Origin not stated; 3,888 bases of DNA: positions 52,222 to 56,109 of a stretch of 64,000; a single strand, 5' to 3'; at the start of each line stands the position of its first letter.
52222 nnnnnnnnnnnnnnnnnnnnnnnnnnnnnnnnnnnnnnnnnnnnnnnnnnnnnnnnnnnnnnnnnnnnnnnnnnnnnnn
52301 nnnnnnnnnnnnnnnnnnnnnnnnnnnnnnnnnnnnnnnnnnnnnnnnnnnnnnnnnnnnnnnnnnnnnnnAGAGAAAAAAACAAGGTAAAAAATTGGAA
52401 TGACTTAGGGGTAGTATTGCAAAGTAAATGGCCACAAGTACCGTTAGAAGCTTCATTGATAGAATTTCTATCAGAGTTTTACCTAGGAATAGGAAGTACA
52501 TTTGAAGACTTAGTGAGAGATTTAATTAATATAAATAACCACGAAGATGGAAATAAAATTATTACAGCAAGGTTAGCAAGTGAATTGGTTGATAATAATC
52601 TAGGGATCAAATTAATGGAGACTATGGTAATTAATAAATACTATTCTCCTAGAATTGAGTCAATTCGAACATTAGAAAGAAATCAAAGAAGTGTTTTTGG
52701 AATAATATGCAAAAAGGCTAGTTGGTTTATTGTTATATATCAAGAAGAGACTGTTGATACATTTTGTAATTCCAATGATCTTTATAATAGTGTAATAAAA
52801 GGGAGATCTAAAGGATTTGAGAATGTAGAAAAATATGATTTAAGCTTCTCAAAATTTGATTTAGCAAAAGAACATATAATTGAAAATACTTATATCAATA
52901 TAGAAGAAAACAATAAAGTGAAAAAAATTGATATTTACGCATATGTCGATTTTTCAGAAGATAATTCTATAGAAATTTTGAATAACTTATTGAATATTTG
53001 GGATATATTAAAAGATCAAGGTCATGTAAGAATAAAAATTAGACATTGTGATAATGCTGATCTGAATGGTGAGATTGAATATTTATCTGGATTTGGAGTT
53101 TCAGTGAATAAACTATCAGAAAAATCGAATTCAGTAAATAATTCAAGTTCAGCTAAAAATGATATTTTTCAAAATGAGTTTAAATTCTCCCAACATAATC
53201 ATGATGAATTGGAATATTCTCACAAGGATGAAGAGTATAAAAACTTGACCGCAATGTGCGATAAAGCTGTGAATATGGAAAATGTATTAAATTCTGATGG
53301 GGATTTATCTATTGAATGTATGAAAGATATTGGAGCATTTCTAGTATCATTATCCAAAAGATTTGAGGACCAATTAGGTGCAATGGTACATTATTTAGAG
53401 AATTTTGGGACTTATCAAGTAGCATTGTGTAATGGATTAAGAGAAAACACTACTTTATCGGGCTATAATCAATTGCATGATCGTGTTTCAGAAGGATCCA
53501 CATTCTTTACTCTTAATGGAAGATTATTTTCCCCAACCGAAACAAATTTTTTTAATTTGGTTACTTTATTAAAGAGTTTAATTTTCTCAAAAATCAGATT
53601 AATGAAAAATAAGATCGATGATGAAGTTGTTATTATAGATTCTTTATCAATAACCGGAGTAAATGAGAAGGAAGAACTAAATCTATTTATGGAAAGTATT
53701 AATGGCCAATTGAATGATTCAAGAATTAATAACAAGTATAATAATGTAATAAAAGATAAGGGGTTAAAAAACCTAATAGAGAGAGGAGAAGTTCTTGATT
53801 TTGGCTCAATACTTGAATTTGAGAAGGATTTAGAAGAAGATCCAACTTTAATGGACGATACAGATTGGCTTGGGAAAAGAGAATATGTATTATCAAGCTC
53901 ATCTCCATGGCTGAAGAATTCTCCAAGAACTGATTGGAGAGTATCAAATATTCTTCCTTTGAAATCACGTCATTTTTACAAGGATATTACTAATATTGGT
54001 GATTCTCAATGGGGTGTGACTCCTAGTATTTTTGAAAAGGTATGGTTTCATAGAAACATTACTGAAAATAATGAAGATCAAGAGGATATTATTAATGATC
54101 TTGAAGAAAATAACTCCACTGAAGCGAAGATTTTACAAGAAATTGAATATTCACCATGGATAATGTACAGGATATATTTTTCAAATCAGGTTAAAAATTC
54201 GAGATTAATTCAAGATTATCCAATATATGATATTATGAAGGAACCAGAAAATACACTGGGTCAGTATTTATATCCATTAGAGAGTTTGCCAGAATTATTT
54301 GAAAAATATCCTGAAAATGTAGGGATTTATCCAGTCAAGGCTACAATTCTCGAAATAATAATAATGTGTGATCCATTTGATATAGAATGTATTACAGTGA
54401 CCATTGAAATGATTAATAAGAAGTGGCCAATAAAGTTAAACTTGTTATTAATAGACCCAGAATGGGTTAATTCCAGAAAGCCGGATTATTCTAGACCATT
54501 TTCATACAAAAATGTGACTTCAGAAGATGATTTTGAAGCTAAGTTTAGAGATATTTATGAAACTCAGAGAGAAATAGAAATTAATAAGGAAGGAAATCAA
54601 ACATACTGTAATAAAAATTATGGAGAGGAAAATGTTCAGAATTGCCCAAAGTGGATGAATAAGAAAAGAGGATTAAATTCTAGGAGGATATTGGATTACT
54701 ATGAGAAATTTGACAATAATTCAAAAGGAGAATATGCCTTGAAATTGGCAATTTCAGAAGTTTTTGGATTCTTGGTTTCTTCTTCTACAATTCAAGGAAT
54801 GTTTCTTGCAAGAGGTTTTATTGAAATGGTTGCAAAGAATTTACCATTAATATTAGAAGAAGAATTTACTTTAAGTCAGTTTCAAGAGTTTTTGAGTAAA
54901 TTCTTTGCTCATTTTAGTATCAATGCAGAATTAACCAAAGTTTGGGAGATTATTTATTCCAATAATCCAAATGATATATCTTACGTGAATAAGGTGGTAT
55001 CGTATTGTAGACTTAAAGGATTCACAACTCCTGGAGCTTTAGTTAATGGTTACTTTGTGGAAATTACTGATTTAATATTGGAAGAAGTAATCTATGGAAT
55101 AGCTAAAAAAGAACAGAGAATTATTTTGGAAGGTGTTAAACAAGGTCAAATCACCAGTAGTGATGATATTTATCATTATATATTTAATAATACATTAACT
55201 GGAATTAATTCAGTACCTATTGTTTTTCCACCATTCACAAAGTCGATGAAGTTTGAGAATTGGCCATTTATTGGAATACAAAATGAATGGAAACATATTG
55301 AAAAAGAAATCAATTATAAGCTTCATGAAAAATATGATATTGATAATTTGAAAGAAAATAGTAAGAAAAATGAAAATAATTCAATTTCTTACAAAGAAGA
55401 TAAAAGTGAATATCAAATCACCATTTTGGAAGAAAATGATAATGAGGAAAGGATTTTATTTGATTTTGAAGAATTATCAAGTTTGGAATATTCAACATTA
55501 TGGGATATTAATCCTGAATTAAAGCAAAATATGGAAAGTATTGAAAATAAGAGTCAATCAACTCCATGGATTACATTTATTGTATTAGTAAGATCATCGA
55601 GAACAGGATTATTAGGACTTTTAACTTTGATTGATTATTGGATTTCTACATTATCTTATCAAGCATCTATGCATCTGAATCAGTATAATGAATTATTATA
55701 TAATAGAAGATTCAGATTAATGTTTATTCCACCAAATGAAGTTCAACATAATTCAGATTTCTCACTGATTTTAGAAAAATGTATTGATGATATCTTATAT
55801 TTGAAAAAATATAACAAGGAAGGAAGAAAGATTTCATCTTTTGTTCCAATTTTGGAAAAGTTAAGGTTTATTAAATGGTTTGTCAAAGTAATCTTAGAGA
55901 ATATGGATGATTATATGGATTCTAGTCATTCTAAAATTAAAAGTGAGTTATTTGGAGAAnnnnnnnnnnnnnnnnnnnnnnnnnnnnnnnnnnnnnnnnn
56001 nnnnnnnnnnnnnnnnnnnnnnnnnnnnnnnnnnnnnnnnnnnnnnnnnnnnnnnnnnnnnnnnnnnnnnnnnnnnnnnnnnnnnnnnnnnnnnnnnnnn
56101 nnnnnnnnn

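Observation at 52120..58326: UGGT-like ER protein whose catalytic DxD appears replaced by D-P-F (possible pseudo-glucosyltransferase)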

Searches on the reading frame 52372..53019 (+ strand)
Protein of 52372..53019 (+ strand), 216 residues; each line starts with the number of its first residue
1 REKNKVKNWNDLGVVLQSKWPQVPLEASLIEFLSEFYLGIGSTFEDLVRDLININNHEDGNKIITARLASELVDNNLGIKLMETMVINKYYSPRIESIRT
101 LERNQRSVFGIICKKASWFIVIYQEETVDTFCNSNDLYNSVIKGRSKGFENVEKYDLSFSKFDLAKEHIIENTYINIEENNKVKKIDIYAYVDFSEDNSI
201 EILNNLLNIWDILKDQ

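Call 55: search_protein_families(library=pfam, proteins=[window:52372-53019:+], max_evalue=10)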
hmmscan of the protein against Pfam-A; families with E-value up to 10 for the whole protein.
window:52372-53019:+ (216 aa): 3 families
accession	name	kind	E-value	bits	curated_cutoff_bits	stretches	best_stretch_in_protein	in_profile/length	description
PF07462.16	MSP1_C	-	0.026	13.7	29.8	1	129-206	396-473/554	Merozoite surface protein 1 (MSP1) C-terminus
PF08293.16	MRP-S33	-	0.06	14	25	1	52-115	18-66/87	Mitochondrial ribosomal subunit S27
PF18400.7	Thioredoxin_12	-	0.061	13.6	26.1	1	67-127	50-108/190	Thioredoxin-like domain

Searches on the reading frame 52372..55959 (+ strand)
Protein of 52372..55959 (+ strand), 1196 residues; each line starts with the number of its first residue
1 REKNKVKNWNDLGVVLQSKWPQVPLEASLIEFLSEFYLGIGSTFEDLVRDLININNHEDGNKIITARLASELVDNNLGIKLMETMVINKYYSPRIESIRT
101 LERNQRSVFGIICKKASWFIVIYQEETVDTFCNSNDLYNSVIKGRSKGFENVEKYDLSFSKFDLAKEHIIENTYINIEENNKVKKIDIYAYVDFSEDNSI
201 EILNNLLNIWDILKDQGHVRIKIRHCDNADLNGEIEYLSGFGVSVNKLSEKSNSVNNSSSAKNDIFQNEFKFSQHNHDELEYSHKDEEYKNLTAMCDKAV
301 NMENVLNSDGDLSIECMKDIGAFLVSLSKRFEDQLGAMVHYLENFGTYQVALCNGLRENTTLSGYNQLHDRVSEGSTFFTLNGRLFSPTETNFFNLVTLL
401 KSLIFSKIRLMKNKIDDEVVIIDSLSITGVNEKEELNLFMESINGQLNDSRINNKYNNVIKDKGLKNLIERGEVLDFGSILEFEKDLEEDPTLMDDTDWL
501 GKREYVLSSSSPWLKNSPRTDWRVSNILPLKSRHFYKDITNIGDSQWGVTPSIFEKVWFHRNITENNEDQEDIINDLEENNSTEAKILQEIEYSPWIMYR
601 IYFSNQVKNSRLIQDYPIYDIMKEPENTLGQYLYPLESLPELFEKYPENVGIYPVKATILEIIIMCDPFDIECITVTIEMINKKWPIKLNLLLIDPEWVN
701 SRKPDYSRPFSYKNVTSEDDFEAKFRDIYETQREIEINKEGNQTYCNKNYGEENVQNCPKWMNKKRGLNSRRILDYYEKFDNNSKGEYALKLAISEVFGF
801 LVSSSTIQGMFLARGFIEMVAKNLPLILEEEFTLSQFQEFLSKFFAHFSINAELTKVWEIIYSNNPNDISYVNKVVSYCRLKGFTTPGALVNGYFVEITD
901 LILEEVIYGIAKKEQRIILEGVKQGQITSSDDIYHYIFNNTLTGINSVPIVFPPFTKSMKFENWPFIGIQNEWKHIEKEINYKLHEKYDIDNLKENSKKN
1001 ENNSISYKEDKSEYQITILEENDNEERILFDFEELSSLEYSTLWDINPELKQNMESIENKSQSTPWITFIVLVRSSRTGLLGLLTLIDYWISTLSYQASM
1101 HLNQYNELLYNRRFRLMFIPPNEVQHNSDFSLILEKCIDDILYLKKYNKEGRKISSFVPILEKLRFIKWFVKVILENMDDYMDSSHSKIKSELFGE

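Call 36: search_protein_representatives(alignment_id=A4)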
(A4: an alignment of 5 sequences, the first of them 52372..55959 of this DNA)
Query: 5 sequences, 1199 profile positions. Proteins with E-value up to 0.001 (for the whole library): 3; up to 1e-10: 2; up to 1e-30: 2. The best 3 are listed.
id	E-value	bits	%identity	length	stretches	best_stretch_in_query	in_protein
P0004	0.0e+00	2148.8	-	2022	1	1-1194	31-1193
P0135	0.0e+00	1321.0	-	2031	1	1-1180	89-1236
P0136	5.4e-05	37.7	-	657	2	83-122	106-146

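Call 38: search_protein_families(library=pfam, proteins=[P0135, P0136], max_evalue=1)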
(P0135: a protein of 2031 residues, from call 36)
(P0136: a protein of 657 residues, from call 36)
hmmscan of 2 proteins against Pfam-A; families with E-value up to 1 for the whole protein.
P0135 (2031 aa): 1 family
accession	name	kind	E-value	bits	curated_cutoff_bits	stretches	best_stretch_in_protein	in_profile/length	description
PF18401.7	Thioredoxin_13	-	0.00013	22.2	26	1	410-509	15-115/136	Thioredoxin-like domain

P0136 (657 aa): 2 families
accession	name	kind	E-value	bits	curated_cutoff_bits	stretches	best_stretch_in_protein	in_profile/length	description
PF18401.7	Thioredoxin_13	-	4.9e-18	65.7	26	1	345-463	7-124/136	Thioredoxin-like domain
PF18402.7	Thioredoxin_14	-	6.4e-06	26.8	30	1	489-539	21-72/255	Thioredoxin-like domain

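Call 39: list_cluster_members(proteins=[P0135, P0136])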
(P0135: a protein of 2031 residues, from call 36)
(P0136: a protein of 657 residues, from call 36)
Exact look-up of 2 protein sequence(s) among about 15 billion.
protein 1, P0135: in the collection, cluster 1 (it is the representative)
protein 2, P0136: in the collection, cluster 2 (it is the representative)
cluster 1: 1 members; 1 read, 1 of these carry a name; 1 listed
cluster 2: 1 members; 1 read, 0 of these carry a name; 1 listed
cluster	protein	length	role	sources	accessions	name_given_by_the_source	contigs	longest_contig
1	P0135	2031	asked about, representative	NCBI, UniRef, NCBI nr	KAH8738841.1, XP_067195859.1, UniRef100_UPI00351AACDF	hypothetical protein FG386_002296 [Cryptosporidium ryanae] | uncharacterized protein n=1 Tax=Cryptosporidium ryanae TaxID=515981 RepID=UPI00351AACDF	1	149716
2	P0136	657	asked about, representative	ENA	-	-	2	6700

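Call 75: find_encoding_contigs(protein=P0136, flank=6000, max_places=3)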
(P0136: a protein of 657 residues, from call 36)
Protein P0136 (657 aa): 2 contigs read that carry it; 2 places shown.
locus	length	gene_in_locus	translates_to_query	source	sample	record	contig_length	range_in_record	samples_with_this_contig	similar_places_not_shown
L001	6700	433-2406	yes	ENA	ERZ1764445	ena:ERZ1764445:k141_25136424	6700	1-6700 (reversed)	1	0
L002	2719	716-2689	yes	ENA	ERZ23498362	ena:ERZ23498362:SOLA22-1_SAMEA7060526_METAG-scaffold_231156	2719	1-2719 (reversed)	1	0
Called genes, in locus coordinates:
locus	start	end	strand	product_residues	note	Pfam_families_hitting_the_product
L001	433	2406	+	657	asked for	PF18401:Thioredoxin_13, PF18402:Thioredoxin_14 (weak)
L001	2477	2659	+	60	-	-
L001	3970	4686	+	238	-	-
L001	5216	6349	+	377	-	-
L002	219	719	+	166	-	-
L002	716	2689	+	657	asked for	PF18401:Thioredoxin_13, PF18402:Thioredoxin_14 (weak)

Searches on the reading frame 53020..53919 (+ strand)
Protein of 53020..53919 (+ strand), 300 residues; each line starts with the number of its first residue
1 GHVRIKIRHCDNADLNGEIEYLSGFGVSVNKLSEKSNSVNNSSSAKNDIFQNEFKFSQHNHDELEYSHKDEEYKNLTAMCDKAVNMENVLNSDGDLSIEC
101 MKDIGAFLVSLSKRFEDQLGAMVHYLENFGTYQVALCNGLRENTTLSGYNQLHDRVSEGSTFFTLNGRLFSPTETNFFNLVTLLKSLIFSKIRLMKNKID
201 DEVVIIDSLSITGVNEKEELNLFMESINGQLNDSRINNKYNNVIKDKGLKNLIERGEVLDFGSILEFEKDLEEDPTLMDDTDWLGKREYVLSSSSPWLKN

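Call 55: search_protein_families(library=pfam, proteins=[window:53020-53919:+], max_evalue=10)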
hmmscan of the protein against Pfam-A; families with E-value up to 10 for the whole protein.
window:53020-53919:+ (300 aa): 1 family
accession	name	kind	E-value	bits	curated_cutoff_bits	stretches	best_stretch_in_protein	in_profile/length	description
PF18401.7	Thioredoxin_13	-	6.5e-05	23.2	26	1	95-186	8-100/136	Thioredoxin-like domain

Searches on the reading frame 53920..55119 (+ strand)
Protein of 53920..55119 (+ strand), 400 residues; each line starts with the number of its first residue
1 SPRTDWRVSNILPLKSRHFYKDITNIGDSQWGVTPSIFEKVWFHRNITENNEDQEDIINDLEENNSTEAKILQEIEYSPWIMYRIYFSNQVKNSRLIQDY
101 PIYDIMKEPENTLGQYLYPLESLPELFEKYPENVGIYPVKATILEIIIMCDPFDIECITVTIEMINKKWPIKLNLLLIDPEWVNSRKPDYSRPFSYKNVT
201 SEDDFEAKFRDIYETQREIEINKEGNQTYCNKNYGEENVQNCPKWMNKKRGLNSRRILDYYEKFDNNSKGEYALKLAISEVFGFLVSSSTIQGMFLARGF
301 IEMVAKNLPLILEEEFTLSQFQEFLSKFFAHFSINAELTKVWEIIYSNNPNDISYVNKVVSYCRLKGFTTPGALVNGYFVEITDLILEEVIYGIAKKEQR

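Call 55: search_protein_families(library=pfam, proteins=[window:53920-55119:+], max_evalue=10)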
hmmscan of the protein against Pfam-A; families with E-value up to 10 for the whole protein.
window:53920-55119:+ (400 aa): 2 families
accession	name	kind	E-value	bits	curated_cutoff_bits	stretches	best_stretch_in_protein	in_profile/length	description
PF09759.15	Atx10homo_assoc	-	0.047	14.1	28.9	1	41-78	50-87/99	Spinocerebellar ataxia type 10 protein domain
PF19980.4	DUF6416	-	0.22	12.4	27.1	1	231-282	41-93/100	Family of unknown function (DUF6416)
